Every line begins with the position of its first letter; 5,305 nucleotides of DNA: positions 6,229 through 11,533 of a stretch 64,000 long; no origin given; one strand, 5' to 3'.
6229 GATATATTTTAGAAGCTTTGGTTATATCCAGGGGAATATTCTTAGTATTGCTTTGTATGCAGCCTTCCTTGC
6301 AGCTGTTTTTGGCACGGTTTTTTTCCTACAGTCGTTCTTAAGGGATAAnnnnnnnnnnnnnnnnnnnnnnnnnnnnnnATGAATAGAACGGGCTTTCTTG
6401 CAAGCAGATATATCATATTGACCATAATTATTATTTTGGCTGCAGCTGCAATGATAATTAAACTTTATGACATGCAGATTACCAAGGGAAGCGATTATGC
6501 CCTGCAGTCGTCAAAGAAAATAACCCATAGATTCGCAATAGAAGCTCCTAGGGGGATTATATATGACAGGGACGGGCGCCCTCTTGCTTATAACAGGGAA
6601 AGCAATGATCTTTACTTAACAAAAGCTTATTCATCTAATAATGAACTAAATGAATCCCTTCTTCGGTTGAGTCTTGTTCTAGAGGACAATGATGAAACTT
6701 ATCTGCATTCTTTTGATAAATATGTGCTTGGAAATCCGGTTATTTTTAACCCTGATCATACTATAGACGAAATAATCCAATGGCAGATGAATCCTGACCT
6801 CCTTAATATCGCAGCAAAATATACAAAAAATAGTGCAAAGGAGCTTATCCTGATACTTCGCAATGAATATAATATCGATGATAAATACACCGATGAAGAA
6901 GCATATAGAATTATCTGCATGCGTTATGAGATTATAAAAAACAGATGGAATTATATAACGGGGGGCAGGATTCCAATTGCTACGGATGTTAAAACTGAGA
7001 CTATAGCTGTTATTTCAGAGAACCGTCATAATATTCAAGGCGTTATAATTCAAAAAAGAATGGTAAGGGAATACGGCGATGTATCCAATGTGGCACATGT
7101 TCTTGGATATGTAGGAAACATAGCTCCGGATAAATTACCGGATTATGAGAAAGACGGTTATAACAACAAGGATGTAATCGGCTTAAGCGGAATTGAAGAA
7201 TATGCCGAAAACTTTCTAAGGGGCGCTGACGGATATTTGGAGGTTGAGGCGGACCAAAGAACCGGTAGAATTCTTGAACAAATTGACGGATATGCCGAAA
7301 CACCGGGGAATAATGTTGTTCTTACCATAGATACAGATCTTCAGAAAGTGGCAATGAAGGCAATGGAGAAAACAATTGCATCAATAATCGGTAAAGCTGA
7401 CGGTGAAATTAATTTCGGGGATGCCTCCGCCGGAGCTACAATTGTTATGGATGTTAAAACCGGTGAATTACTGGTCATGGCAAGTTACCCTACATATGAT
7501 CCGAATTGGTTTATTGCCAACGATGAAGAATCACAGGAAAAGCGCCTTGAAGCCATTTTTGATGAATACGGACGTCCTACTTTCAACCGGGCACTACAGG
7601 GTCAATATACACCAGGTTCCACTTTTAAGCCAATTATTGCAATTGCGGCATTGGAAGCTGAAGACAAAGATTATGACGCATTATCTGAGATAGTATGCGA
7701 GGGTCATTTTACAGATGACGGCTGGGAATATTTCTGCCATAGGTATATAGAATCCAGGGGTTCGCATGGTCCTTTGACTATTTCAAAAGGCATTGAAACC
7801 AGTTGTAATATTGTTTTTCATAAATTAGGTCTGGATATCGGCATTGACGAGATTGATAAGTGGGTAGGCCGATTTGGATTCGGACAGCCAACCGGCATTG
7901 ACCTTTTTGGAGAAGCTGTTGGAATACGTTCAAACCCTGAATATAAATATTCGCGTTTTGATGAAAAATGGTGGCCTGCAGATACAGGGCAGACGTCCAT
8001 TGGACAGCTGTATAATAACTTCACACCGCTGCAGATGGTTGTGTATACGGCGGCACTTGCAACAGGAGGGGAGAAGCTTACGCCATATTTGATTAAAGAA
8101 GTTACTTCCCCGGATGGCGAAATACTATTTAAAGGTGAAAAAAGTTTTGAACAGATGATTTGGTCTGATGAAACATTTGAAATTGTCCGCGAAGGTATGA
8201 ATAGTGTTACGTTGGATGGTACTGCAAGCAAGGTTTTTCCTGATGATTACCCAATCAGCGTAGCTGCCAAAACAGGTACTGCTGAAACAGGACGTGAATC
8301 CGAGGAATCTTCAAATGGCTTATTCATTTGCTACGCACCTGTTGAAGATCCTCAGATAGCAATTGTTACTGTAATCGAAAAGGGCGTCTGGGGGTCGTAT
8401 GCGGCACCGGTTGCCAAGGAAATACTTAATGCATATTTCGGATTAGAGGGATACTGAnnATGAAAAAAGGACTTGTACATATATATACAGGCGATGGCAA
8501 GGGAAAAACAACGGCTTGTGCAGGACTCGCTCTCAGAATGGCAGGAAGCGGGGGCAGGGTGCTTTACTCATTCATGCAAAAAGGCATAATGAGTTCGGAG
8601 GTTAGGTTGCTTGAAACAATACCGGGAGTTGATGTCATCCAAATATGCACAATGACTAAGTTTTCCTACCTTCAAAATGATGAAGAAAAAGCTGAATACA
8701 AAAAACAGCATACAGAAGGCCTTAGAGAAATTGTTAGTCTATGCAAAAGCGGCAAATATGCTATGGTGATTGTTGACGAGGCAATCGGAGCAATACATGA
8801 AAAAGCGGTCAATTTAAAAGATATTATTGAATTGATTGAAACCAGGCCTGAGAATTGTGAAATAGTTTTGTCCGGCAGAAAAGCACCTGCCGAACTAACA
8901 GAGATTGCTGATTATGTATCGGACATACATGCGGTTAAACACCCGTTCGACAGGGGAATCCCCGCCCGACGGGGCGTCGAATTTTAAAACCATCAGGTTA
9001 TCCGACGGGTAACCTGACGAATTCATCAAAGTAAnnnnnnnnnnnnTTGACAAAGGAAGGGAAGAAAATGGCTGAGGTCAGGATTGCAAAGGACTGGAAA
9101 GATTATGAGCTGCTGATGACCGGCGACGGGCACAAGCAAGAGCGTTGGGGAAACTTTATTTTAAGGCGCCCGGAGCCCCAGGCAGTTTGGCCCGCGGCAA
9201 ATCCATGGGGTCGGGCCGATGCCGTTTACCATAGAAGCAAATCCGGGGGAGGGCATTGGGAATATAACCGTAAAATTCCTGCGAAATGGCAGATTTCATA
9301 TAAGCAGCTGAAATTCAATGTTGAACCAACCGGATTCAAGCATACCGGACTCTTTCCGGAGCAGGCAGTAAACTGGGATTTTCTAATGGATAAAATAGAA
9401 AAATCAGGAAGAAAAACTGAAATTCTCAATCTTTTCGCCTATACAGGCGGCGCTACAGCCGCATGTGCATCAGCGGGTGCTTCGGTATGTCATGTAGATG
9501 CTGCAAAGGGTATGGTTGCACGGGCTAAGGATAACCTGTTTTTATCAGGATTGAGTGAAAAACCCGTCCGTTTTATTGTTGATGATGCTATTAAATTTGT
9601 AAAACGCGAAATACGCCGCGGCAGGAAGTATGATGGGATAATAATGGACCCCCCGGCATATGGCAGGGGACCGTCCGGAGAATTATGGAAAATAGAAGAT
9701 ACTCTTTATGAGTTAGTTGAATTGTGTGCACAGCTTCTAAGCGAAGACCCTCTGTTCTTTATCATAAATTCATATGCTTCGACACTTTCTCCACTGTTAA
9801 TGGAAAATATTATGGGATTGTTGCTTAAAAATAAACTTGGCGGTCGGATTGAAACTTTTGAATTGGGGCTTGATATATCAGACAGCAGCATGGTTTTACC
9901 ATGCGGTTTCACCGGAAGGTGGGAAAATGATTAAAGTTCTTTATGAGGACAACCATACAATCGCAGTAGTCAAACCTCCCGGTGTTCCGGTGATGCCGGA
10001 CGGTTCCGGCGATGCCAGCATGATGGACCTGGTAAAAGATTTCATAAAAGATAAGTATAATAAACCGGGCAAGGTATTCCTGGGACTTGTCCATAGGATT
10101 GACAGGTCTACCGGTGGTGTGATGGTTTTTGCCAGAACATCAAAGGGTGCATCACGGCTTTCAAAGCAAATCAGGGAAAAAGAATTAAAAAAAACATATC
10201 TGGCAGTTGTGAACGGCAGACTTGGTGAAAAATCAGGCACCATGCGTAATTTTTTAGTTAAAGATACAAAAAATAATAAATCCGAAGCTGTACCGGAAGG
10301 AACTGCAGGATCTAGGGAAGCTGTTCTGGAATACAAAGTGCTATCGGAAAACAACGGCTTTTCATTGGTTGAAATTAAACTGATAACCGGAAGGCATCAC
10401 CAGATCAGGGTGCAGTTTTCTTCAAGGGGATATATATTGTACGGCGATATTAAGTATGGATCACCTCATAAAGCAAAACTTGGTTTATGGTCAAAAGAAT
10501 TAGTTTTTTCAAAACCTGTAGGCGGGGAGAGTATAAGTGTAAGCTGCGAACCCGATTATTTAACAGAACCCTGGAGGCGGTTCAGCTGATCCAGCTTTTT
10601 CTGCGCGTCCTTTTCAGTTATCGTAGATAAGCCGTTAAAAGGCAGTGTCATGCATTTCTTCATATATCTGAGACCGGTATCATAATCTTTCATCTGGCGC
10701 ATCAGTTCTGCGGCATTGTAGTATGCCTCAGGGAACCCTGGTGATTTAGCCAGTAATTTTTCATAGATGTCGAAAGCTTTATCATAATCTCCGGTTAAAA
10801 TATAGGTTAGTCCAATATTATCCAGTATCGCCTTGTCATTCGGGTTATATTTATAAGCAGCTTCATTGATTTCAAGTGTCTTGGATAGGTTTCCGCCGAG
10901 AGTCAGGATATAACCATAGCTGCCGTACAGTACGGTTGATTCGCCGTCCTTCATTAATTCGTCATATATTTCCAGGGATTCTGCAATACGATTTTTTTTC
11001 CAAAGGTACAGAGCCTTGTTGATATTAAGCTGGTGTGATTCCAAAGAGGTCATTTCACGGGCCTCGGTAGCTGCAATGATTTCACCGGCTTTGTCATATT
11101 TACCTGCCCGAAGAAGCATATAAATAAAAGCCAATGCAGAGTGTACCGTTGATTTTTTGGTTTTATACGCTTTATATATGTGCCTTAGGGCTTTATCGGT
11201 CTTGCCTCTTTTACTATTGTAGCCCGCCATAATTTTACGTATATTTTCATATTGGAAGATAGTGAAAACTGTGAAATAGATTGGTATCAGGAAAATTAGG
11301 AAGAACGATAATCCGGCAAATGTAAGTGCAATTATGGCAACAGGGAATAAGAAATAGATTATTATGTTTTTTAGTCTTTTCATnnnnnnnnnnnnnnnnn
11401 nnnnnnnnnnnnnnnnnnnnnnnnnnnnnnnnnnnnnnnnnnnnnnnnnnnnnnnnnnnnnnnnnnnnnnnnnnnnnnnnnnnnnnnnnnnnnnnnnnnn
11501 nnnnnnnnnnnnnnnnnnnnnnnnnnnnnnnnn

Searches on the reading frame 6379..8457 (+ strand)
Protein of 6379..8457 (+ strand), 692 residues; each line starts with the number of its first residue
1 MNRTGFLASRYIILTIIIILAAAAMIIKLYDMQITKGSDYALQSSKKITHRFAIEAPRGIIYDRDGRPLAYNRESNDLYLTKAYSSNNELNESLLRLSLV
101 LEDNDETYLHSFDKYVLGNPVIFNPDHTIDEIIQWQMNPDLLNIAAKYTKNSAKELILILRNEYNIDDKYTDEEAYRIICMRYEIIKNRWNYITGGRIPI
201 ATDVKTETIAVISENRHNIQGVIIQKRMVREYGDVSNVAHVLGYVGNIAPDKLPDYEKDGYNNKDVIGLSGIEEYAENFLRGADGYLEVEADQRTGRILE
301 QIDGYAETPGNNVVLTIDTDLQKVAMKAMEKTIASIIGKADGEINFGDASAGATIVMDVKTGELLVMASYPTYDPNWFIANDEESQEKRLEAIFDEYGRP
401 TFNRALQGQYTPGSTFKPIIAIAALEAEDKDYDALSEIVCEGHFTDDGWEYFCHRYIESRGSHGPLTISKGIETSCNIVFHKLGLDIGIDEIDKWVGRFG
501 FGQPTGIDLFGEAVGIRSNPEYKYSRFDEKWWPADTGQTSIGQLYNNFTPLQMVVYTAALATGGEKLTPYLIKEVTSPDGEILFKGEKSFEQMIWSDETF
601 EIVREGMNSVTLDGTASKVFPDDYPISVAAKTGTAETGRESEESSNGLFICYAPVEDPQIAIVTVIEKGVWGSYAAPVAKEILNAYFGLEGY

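Call 56: search_protein_families(library=pfam, proteins=[window:6379-8457:+], max_evalue=0.00001)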
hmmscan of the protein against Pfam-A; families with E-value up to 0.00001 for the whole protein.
window:6379-8457:+ (692 aa): 2 families
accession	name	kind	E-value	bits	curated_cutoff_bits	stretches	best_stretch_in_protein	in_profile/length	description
PF00905.27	Transpeptidase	-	1.9e-56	191.9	22.1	1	352-683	1-298/299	Penicillin binding protein transpeptidase domain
PF03717.20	PBP_dimer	-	8.4e-37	127.8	24.4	1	54-301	2-178/180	Penicillin-binding Protein dimerisation domain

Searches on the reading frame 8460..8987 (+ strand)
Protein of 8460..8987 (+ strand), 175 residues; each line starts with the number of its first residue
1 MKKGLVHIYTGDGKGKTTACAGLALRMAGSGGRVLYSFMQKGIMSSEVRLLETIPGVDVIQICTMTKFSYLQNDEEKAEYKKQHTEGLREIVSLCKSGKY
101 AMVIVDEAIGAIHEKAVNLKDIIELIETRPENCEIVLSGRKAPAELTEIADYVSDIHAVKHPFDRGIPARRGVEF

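Call 56: search_protein_families(library=pfam, proteins=[window:8460-8987:+], max_evalue=0.00001)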
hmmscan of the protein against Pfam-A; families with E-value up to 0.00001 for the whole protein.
window:8460-8987:+ (175 aa): 1 family
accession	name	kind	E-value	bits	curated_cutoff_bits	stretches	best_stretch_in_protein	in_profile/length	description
PF02572.21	CobA_CobO_BtuR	-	2.4e-51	174.8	25.7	1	2-175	1-172/172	ATP:corrinoid adenosyltransferase BtuR/CobO/CobP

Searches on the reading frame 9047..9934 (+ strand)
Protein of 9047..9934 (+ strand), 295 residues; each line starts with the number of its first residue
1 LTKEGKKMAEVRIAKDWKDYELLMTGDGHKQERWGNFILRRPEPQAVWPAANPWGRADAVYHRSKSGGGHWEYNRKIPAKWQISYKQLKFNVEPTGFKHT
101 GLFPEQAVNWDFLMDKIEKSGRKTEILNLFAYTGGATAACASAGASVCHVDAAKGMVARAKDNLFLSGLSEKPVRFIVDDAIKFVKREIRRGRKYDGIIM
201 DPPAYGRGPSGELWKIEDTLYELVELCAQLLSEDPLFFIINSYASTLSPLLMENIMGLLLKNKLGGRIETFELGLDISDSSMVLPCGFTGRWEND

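Call 57: search_protein_families(library=pfam, proteins=[window:9047-9934:+], max_evalue=0.00001)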
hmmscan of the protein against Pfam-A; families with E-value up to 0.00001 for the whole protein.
window:9047-9934:+ (295 aa): 1 family
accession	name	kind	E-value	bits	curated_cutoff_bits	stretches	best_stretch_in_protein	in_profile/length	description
PF10672.15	Methyltrans_SAM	-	3.2e-16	59.9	27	1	51-210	56-211/286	S-adenosylmethionine-dependent methyltransferase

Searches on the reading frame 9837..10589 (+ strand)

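Call 57: search_protein_families(library=pfam, proteins=[window:9837-10589:+], max_evalue=0.00001)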
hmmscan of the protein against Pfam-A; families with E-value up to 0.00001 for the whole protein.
window:9837-10589:+ (250 aa): 1 family
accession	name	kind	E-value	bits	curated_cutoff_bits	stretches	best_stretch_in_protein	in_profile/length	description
PF00849.27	PseudoU_synth_2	-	1.5e-32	113.4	26.8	1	40-196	1-152/152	RNA pseudouridylate synthase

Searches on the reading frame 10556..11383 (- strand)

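Call 57: search_protein_families(library=pfam, proteins=[window:10556-11383:-], max_evalue=0.00001)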
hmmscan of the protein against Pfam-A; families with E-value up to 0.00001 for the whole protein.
window:10556-11383:- (275 aa): 12 families
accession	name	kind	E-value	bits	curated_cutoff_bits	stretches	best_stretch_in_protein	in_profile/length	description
PF13424.12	TPR_12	-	7.1e-12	45.8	30.1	0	166-212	26-73/77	Tetratricopeptide repeat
PF14559.12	TPR_19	-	4.4e-11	43.4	25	1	197-235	4-42/68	Tetratricopeptide repeat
PF13428.12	TPR_14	-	3.6e-10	39.9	23.5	0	190-227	7-44/44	Tetratricopeptide repeat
PF13431.12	TPR_17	-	3.1e-09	36.8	24.4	0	207-237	2-32/34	Tetratricopeptide repeat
PF07719.23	TPR_2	-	4.4e-09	36.2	27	0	186-216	3-33/34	Tetratricopeptide repeat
PF25064.1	ARM_TT21_5th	-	2.9e-08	34.5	27.8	0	49-147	4-102/117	TT21 fifth ARM repeats domain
PF13432.12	TPR_16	-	1e-07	32.7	32.7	0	174-216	21-63/65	Tetratricopeptide repeat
PF13181.12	TPR_8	-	2.9e-07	30.5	25.7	0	188-211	5-28/34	Tetratricopeptide repeat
PF13176.12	TPR_7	-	6e-07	29.5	27.9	0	187-217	2-34/36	Tetratricopeptide repeat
PF12895.13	ANAPC3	-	2.4e-06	28.1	27.2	0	176-244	15-82/82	Anaphase-promoting complex, cyclosome, subunit 3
PF13174.12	TPR_6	-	3.1e-06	27.9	26.3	0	189-215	5-31/33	Tetratricopeptide repeat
PF13374.12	TPR_10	-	5.4e-06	26.7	27.5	0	186-212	4-30/42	Tetratricopeptide repeat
